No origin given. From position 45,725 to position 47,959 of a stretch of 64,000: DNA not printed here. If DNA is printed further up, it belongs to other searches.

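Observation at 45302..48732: Compact sugar-nucleotide module with a HAD phosphatase (GmhB-like), a fused GHMP-kinase/nucleotidyltransferase and a UDP-xylose-synthase-like decarboxylase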

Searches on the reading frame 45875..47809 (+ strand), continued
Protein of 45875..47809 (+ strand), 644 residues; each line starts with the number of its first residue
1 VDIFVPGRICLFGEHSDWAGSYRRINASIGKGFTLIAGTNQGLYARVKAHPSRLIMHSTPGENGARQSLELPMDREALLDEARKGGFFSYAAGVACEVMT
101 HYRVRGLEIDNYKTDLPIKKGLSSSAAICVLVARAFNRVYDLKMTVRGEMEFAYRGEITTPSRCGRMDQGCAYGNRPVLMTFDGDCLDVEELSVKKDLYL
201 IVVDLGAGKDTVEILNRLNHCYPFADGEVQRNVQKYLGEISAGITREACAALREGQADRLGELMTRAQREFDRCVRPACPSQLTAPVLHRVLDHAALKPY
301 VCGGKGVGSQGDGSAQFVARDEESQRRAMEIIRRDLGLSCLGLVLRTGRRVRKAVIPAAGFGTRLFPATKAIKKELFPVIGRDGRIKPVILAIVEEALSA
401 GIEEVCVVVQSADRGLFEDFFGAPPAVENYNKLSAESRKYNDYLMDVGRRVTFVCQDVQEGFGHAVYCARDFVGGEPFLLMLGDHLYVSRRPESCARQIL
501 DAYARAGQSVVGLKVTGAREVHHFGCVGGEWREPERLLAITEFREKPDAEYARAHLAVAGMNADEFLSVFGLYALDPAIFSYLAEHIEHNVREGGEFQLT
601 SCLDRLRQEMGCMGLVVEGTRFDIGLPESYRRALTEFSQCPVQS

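Call 31: search_protein_families(library=ncbifam, proteins=[L019:6015-6977:+, L023:6015-6956:+, L019:4545-5990:+, L019:11617-12384:+, L019:12381-13307:+, L023:9048-10094:+, L012:3208-4140:+, L047:1118-2098:+], max_evalue=1e-10)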
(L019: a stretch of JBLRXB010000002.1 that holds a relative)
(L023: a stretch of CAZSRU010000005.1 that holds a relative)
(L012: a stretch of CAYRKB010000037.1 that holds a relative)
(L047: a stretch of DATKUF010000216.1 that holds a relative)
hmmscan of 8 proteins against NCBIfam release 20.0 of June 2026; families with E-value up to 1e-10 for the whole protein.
L019:6015-6977:+ (320 aa): 20 families
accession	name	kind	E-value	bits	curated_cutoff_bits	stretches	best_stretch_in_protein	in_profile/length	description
TIGR01179.1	galE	equivalog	3e-46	157.8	262.3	1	2-184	1-178/332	UDP-glucose 4-epimerase GalE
TIGR01181.1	dTDP_gluc_dehyt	equivalog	3.3e-44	151.3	365.1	1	2-317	1-314/321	dTDP-glucose 4,6-dehydratase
NF011728.1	PRK15181.1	equivalog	9.6e-39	133.3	760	1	3-318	18-341/348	Vi polysaccharide biosynthesis UDP-N-acetylglucosaminuronic acid C-4 epimerase TviC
TIGR04180.1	EDH_00030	hypoth_equivalog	4.2e-33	114.7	475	1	3-297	1-292/297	NAD-dependent 4,6-dehydratase LegB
NF007956.0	PRK10675.1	subfamily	8.9e-32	110.5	394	1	1-160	1-157/338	UDP-glucose 4-epimerase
TIGR02197.1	heptose_epim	equivalog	9.3e-30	103.9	274.6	1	3-315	1-314/316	ADP-glyceromanno-heptose 6-epimerase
NF007490.0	PRK10084.1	subfamily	2.1e-29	102.6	649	1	1-316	1-336/361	dTDP-glucose 4,6-dehydratase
NF007582.0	PRK10217.1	equivalog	4.3e-26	91.8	698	1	2-314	3-331/355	dTDP-glucose 4,6-dehydratase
NF042422.1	oxyalk_red_OleD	equivalog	2.9e-19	69.6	580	1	1-225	1-208/329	2-alkyl-3-oxoalkanoate reductase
TIGR02622.1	CDP_4_6_dhtase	equivalog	2.6e-18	66.3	278.45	1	2-170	6-172/352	CDP-glucose 4,6-dehydratase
NF043036.1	ErythonDh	equivalog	2.9e-18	66.2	325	1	1-199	1-196/321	D-erythronate dehydrogenase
NF047922.1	GDPFucSynFcl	equivalog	6e-17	62.1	500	1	59-316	36-303/308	GDP-L-fucose synthase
NF008872.0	PRK11908.1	equivalog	1.6e-15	57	294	1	1-252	2-257/349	bifunctional UDP-4-keto-pentose/UDP-xylose synthase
NF042423.1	oxyalk_red_Shew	equivalog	2.2e-15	56.6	580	1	2-186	10-178/331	2-alkyl-3-oxoalkanoate reductase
TIGR01472.1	gmd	equivalog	5.4e-14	52.1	415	1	3-174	3-177/342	GDP-mannose 4,6-dehydratase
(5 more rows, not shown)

L023:6015-6956:+ (314 aa): 19 families
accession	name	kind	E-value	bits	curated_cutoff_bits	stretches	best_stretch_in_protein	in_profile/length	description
TIGR01179.1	galE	equivalog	1.4e-44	152.3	262.3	1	4-185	2-178/332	UDP-glucose 4-epimerase GalE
TIGR01181.1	dTDP_gluc_dehyt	equivalog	4.9e-44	150.7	365.1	1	4-314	2-311/321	dTDP-glucose 4,6-dehydratase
NF011728.1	PRK15181.1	equivalog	1.4e-40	139.4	760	1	4-314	18-337/348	Vi polysaccharide biosynthesis UDP-N-acetylglucosaminuronic acid C-4 epimerase TviC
TIGR04180.1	EDH_00030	hypoth_equivalog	3.8e-33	114.8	475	1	4-299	1-294/297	NAD-dependent 4,6-dehydratase LegB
NF007956.0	PRK10675.1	subfamily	5.1e-30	104.7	394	1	3-161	2-157/338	UDP-glucose 4-epimerase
TIGR02197.1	heptose_epim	equivalog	2.3e-29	102.6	274.6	1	4-314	1-313/316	ADP-glyceromanno-heptose 6-epimerase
NF007582.0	PRK10217.1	equivalog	1.3e-27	96.8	698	1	1-265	1-270/355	dTDP-glucose 4,6-dehydratase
NF007490.0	PRK10084.1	subfamily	1.9e-25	89.6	649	1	4-314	3-334/361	dTDP-glucose 4,6-dehydratase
NF043036.1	ErythonDh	equivalog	2.9e-19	69.4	325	1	3-200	2-196/321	D-erythronate dehydrogenase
TIGR02622.1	CDP_4_6_dhtase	equivalog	9.3e-19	67.8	278.45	1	3-171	6-172/352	CDP-glucose 4,6-dehydratase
NF042422.1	oxyalk_red_OleD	equivalog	2e-17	63.6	580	1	4-266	3-251/329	2-alkyl-3-oxoalkanoate reductase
NF042423.1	oxyalk_red_Shew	equivalog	3.9e-17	62.3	580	1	3-186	10-177/331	2-alkyl-3-oxoalkanoate reductase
NF008872.0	PRK11908.1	equivalog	4.1e-16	59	294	1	2-252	2-257/349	bifunctional UDP-4-keto-pentose/UDP-xylose synthase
TIGR01472.1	gmd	equivalog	6.2e-14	52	415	1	4-175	3-177/342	GDP-mannose 4,6-dehydratase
TIGR01214.1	rmlD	equivalog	1.8e-13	50.2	224.05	1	3-192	1-159/285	dTDP-4-dehydrorhamnose reductase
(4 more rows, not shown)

L019:4545-5990:+ (481 aa): 6 families
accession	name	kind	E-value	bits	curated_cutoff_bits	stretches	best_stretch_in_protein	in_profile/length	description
TIGR03026.1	NDP-sugDHase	subfamily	1.2e-116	389.9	189.8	1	58-469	2-412/413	nucleotide sugar dehydrogenase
NF011729.0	PRK15182.1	equivalog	1.3e-74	251.5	592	1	57-452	7-390/425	Vi polysaccharide biosynthesis UDP-N-acetylglucosamine C-6 dehydrogenase TviB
NF040825.1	UDPMaNacDH_Arch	equivalog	8.8e-70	235.7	750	1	58-458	2-385/418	UDP-N-acetyl-D-mannosamine dehydrogenase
NF008286.0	PRK11064.1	equivalog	6.1e-64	216.1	459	1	57-471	4-418/420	UDP-N-acetyl-D-mannosamine dehydrogenase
NF041297.1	UDPGDh_AglM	equivalog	1e-44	153.1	670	1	58-478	2-423/429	UDP-glucose 6-dehydrogenase AglM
NF047673.2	TeichurnBiosyTuaD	equivalog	6.6e-31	107.9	700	1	58-472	3-414/439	UDP-glucose 6-dehydrogenase TuaD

L019:11617-12384:+ (255 aa): 2 families
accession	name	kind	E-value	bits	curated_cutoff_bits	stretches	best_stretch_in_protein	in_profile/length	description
TIGR04182.1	glyco_TIGR04182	equivalog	1.8e-13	50.5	325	1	14-220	2-196/293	S-layer glycoprotein N-glycosyltransferase AglJ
TIGR03937.1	PgaC_IcaA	equivalog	7.3e-11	41.7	422.3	0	11-104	44-135/407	poly-beta-1,6-N-acetyl-D-glucosamine synthase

L019:12381-13307:+ (308 aa): 5 families
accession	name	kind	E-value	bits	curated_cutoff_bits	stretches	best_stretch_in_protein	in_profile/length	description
NF008977.0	PRK12324.1-2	equivalog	2.7e-70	237.1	234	1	17-303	4-285/297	decaprenyl-phosphate phosphoribosyltransferase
NF008978.0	PRK12324.1-4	equivalog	1e-59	202.1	207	1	5-301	22-315/322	decaprenyl-phosphate phosphoribosyltransferase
NF006088.0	PRK08238.1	equivalog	5.7e-51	173.7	351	1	6-297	183-472/482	UbiA family prenyltransferase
NF008976.0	PRK12324.1-1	equivalog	4e-47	161.1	474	1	14-301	17-299/306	decaprenyl-phosphate phosphoribosyltransferase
NF009523.0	PRK12884.1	equivalog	7e-12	45.1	269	1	56-188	39-167/279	prenyltransferase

L023:9048-10094:+ (348 aa): 6 families
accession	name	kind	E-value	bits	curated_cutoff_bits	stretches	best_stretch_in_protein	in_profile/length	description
TIGR01472.1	gmd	equivalog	6.5e-179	594.4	415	1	6-343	1-340/342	GDP-mannose 4,6-dehydratase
TIGR04180.1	EDH_00030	hypoth_equivalog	5.6e-30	104.4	475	1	9-328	2-296/297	NAD-dependent 4,6-dehydratase LegB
TIGR01181.1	dTDP_gluc_dehyt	equivalog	1.8e-28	99.6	365.1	1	8-335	2-305/321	dTDP-glucose 4,6-dehydratase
TIGR02622.1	CDP_4_6_dhtase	equivalog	1.4e-21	77.1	278.45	1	5-176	4-172/352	CDP-glucose 4,6-dehydratase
TIGR01179.1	galE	equivalog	7e-20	71.1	262.3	1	8-179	2-167/332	UDP-glucose 4-epimerase GalE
NF007582.0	PRK10217.1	equivalog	1.7e-12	47.1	698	1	57-253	49-252/355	dTDP-glucose 4,6-dehydratase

L012:3208-4140:+ (311 aa): 17 families
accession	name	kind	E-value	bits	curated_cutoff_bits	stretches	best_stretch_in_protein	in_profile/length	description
TIGR01179.1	galE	equivalog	3.1e-45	154.4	262.3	1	1-296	3-310/332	UDP-glucose 4-epimerase GalE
TIGR01181.1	dTDP_gluc_dehyt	equivalog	1.2e-38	133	365.1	1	1-310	3-311/321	dTDP-glucose 4,6-dehydratase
NF011728.1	PRK15181.1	equivalog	5.1e-35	121.1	760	1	1-310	19-337/348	Vi polysaccharide biosynthesis UDP-N-acetylglucosaminuronic acid C-4 epimerase TviC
TIGR04180.1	EDH_00030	hypoth_equivalog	1.3e-33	116.4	475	1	1-264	2-259/297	NAD-dependent 4,6-dehydratase LegB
TIGR02197.1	heptose_epim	equivalog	9.9e-30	103.8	274.6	1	1-310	2-313/316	ADP-glyceromanno-heptose 6-epimerase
NF007956.0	PRK10675.1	subfamily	7.5e-26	91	394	1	1-157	4-157/338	UDP-glucose 4-epimerase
NF007582.0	PRK10217.1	equivalog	1.4e-23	83.5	698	1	1-259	5-268/355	dTDP-glucose 4,6-dehydratase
NF007490.0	PRK10084.1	subfamily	2.4e-23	82.7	649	1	1-261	4-277/361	dTDP-glucose 4,6-dehydratase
NF042422.1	oxyalk_red_OleD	equivalog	2.1e-21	76.7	580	1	1-223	4-209/329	2-alkyl-3-oxoalkanoate reductase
TIGR02622.1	CDP_4_6_dhtase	equivalog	1.1e-17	64.2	278.45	1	1-167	8-172/352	CDP-glucose 4,6-dehydratase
NF042423.1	oxyalk_red_Shew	equivalog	8.2e-17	61.3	580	1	1-183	12-178/331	2-alkyl-3-oxoalkanoate reductase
NF043036.1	ErythonDh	equivalog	1.2e-15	57.5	325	1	1-193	4-193/321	D-erythronate dehydrogenase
TIGR01214.1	rmlD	equivalog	2.3e-13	49.9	224.05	1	1-246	3-211/285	dTDP-4-dehydrorhamnose reductase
TIGR03466.1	HpnA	hypoth_equivalog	4.1e-13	48.9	367.65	1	1-134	4-123/327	hopanoid-associated sugar epimerase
TIGR01472.1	gmd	equivalog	1.2e-12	47.7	415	1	1-172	4-178/342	GDP-mannose 4,6-dehydratase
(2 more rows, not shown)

L047:1118-2098:+ (327 aa): 11 families
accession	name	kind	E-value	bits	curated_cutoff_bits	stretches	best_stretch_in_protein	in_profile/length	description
TIGR01181.1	dTDP_gluc_dehyt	equivalog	5.6e-132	439.7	365.1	1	1-327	3-311/321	dTDP-glucose 4,6-dehydratase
NF007490.0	PRK10084.1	subfamily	8.1e-120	400.1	649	1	1-327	4-334/361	dTDP-glucose 4,6-dehydratase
NF007582.0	PRK10217.1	equivalog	1.9e-119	398.9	698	1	1-327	5-331/355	dTDP-glucose 4,6-dehydratase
TIGR01179.1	galE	equivalog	8.6e-31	107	262.3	1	1-326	3-324/332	UDP-glucose 4-epimerase GalE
TIGR04180.1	EDH_00030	hypoth_equivalog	1.3e-30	106.5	475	1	1-263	2-254/297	NAD-dependent 4,6-dehydratase LegB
TIGR02622.1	CDP_4_6_dhtase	equivalog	1.9e-18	66.7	278.45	1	1-327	8-330/352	CDP-glucose 4,6-dehydratase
TIGR02197.1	heptose_epim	equivalog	1.5e-17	63.7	274.6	1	1-286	2-268/316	ADP-glyceromanno-heptose 6-epimerase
NF007956.0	PRK10675.1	subfamily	4e-17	62.4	394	1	1-326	4-328/338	UDP-glucose 4-epimerase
TIGR01472.1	gmd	equivalog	9.4e-17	61.2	415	1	38-260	38-263/342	GDP-mannose 4,6-dehydratase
NF011728.1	PRK15181.1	equivalog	2.5e-15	56.3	760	1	1-230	19-244/348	Vi polysaccharide biosynthesis UDP-N-acetylglucosaminuronic acid C-4 epimerase TviC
TIGR03466.1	HpnA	hypoth_equivalog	1e-12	47.6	367.65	1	1-250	4-232/327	hopanoid-associated sugar epimerase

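Call 32: predict_structure(alignment_id=A2)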
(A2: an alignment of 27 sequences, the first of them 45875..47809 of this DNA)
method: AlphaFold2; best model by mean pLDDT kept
length: 644 residues; sequences in the alignment: 27
mean_pLDDT: 82.5   pTM: 0.60
mean pLDDT of the five models: 82.5, 80.7, 80.2, 79.6, 71.2
residues with pLDDT >= 90: 246; 70-90: 290; 50-70: 87; < 50: 21
segments of 3 or more residues with pLDDT < 50: 120-122, 361-371
pLDDT, mean of each block of 10 residues (from residue 1): 81 76 64 80 89 90 79 95 84 93 93 69 70 90 77 81 58 67 74 82 73 63 67 84 91 92 92 71 63 90 77 79 94 89 76 84 42 77 83 92 90 83 71 83 85 85 89 91 90 91 87 96 93 92 94 94 95 95 91 81 91 95 83 82 45
secondary structure, 60 per line:
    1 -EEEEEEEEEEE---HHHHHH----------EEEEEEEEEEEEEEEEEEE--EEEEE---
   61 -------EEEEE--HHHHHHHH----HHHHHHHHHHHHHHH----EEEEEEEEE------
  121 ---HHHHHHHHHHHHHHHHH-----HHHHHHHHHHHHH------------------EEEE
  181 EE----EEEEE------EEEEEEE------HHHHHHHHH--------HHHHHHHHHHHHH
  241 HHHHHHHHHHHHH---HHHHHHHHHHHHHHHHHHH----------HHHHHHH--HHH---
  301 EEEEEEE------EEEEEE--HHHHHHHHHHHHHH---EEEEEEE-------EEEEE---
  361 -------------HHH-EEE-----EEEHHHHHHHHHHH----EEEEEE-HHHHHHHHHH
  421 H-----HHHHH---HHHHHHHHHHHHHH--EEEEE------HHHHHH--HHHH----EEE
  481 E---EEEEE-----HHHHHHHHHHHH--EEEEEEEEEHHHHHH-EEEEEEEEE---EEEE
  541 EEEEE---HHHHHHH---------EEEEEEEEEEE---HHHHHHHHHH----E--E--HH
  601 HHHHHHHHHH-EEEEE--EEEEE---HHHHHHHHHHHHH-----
elements in order: E2-12 H16-21 E32-50 E53-57 E68-72 H75-82 H87-101 E106-114 H124-140 H146-158 E177-182 E187-191 E198-204 H211-219 H228-253 H257-275 H286-292 E301-307 E314-319 H322-335 E339-345 E353-357 E378-380 E386-388 H389-399 E404-409 H411-421 H427-431 H435-448 E451-455 H462-467 H470-473 E478-481 E485-489 H495-506 E509-517 H518-523 E525-533 E537-545 H549-555 E565-575 H579-588 H599-610 E612-616 E619-623 H627-639

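Call 35: fold_search(model_id=the predicted structure, library=pdb)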
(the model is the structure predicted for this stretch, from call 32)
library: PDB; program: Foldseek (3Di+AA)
matches with E <= 10: 1042; with E <= 0.001: 573
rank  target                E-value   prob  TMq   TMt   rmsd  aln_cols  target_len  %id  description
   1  5i1f                  1.5e-23  1.00  0.38  0.81   2.8       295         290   32  Crystal structure of UTP-glucose-1-phosphate uridylyltransferase from Burkholderia vietnamiensis in complex with Uridine (released 2016-03-02)
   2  7o2n_A                1.8e-22  1.00  0.38  0.80   2.8       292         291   32  Crystal structure of B. subtilis UGPase YngB (released 2021-04-14)
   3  7b1r_A                2.4e-22  1.00  0.38  0.81   2.6       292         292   33  Crystal structure of B. subtilis glucose-1-phosphate uridylyltransferase YngB (released 2021-02-10)
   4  5j49_A                3.5e-22  1.00  0.38  0.80   3.2       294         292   32  Crystal structure of UDP-glucose pyrophosporylase / UTP-glucose-1-phosphate uridylyltransferase from Burkholderia xeno (released 2016-05-04)
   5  8f73_H                4.9e-22  1.00  0.39  0.87   3.4       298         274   30  Crystal structure of Pseudomonas aeruginosa UDP-glucose phosphorylase in complex with UDP-glucose (released 2023-11-29)
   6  5vct                  5.2e-22  1.00  0.38  0.84   3.4       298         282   31  Crystal structure of UTP-glucose-1-phosphate uridylyltransferase from Burkholderia ambifaria (released 2017-04-12)
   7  7b1r_B                5.5e-22  1.00  0.38  0.82   2.5       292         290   33  Crystal structure of B. subtilis glucose-1-phosphate uridylyltransferase YngB (released 2021-02-10)
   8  7o2n_B                6.6e-22  1.00  0.38  0.82   2.4       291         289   33  Crystal structure of B. subtilis UGPase YngB (released 2021-04-14)
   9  8f73_B                6.6e-22  1.00  0.39  0.86   3.4       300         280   29  Crystal structure of Pseudomonas aeruginosa UDP-glucose phosphorylase in complex with UDP-glucose (released 2023-11-29)
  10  9o90_B                1.2e-21  1.00  0.38  0.87   2.5       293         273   30  Crystal structure of UTP--glucose-1-phosphate uridylyltransferase from Bordetella pertussis (released 2025-04-30)
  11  9yfi_B                1.2e-21  1.00  0.38  0.87   2.6       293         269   30  Crystal Structure UTP--glucose-1-phosphate uridylyltransferase from Bordetella pertussis in complex with URIDINE-5'-DI (released 2025-10-08)
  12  3juj_A                2.3e-21  1.00  0.38  0.87   2.7       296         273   30  The crystal structure of apo- UDP-glucose pyrophosphorylase (released 2010-03-31)
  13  8f73_C                2.3e-21  1.00  0.39  0.87   3.2       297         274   29  Crystal structure of Pseudomonas aeruginosa UDP-glucose phosphorylase in complex with UDP-glucose (released 2023-11-29)
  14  9yfk_A                2.4e-21  1.00  0.38  0.85   3.0       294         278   31  Crystal Structure UTP--glucose-1-phosphate uridylyltransferase from Bordetella pertussis in complex with URIDINE-5'-DI (released 2025-10-08)
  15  8f73_A                2.6e-21  1.00  0.39  0.87   3.3       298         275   30  Crystal structure of Pseudomonas aeruginosa UDP-glucose phosphorylase in complex with UDP-glucose (released 2023-11-29)
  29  2ux8_G                9.7e-20  1.00  0.36  0.77   4.1       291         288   30  Crystal Structure of Sphingomonas elodea ATCC 31461 Glucose-1- phosphate uridylyltransferase in Complex with glucose-1 (released 2007-05-22)
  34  2ux8_F                1.9e-19  1.00  0.36  0.78   3.6       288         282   29  Crystal Structure of Sphingomonas elodea ATCC 31461 Glucose-1- phosphate uridylyltransferase in Complex with glucose-1 (released 2007-05-22)
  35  2ux8_D                2.1e-19  1.00  0.36  0.79   3.6       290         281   30  Crystal Structure of Sphingomonas elodea ATCC 31461 Glucose-1- phosphate uridylyltransferase in Complex with glucose-1 (released 2007-05-22)
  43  2ux8_C                7.5e-19  1.00  0.36  0.78   3.6       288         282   30  Crystal Structure of Sphingomonas elodea ATCC 31461 Glucose-1- phosphate uridylyltransferase in Complex with glucose-1 (released 2007-05-22)
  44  2ux8_B                1.1e-18  1.00  0.36  0.80   3.5       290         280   30  Crystal Structure of Sphingomonas elodea ATCC 31461 Glucose-1- phosphate uridylyltransferase in Complex with glucose-1 (released 2007-05-22)
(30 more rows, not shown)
